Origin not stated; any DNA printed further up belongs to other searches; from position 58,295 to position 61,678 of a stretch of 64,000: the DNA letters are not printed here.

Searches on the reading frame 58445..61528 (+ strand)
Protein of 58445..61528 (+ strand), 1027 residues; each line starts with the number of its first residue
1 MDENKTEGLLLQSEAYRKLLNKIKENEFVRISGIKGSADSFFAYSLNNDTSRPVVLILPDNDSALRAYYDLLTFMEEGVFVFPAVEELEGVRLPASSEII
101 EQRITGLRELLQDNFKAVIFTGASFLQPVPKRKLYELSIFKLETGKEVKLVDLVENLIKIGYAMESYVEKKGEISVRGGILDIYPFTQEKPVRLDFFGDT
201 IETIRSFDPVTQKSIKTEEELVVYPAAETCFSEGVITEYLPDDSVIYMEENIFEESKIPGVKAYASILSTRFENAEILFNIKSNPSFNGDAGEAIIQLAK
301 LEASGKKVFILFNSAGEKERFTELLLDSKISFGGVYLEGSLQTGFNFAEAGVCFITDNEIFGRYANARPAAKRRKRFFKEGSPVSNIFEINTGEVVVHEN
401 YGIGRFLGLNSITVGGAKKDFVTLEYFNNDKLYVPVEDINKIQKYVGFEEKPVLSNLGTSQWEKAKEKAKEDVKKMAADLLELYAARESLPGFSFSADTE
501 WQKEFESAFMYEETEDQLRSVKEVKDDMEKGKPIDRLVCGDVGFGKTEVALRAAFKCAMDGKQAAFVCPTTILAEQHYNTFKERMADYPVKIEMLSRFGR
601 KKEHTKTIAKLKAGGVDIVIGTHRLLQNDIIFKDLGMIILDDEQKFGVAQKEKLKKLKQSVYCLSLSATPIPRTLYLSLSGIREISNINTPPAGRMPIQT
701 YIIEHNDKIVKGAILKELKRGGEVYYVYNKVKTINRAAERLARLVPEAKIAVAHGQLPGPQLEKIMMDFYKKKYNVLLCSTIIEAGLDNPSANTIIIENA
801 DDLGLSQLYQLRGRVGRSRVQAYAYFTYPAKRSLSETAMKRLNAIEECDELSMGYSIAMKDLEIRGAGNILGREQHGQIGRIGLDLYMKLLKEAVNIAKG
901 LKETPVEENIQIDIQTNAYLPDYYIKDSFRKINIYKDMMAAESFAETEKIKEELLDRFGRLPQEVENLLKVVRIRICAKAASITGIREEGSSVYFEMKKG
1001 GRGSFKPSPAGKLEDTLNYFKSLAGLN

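Call 50: search_protein_families(library=ncbifam, proteins=[window:58445-61528:+], max_evalue=1e-10)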
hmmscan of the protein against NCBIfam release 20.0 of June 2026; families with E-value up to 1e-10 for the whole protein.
window:58445-61528:+ (1027 aa): 17 families
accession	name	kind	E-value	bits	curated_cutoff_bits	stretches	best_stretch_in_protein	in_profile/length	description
TIGR00580.2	mfd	equivalog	0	1022.2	800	2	266-986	186-906/907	transcription-repair coupling factor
NF007966.0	PRK10689.1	equivalog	2.6e-230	767.3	1329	2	249-989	324-1081/1148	transcription-repair coupling factor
NF008168.0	PRK10917.2-2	equivalog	3.2e-113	379.6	718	1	490-903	343-764/795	ATP-dependent DNA helicase RecG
NF008165.0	PRK10917.1-3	equivalog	4.4e-110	369.2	711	1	487-880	239-636/692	ATP-dependent DNA helicase RecG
TIGR00643.1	recG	equivalog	7.5e-110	368.5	659.4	1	491-879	214-608/629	ATP-dependent DNA helicase RecG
NF008163.0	PRK10917.1-1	equivalog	5.7e-92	309.2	796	1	480-904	236-670/692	ATP-dependent DNA helicase RecG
NF008164.0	PRK10917.1-2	equivalog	1.2e-91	308.1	785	1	486-879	250-646/704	ATP-dependent DNA helicase RecG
NF008170.0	PRK10917.2-4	equivalog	3.8e-91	306.3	975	1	496-877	384-769/826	ATP-dependent DNA helicase RecG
NF008166.0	PRK10917.1-4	equivalog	8.1e-86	288.6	864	1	487-902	260-681/705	ATP-dependent DNA helicase RecG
NF008167.0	PRK10917.2-1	equivalog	3.3e-70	237.1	995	1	503-899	275-706/744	ATP-dependent DNA helicase RecG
NF008169.0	PRK10917.2-3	equivalog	3.7e-54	184.3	555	1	502-878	219-582/610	ATP-dependent DNA helicase RecG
NF003673.1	PRK05298.1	equivalog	1e-24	86.9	743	1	102-230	119-247/653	excinuclease ABC subunit UvrB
TIGR00631.1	uvrb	equivalog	2.3e-23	82.3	750.1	1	99-231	116-248/658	excinuclease ABC subunit UvrB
TIGR00595.1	priA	equivalog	2.7e-14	52.6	230.35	1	537-652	1-111/509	replication restart helicase PriA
NF004070.0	PRK05580.2-2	equivalog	8.5e-12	44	921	0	488-653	172-332/729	primosomal protein N'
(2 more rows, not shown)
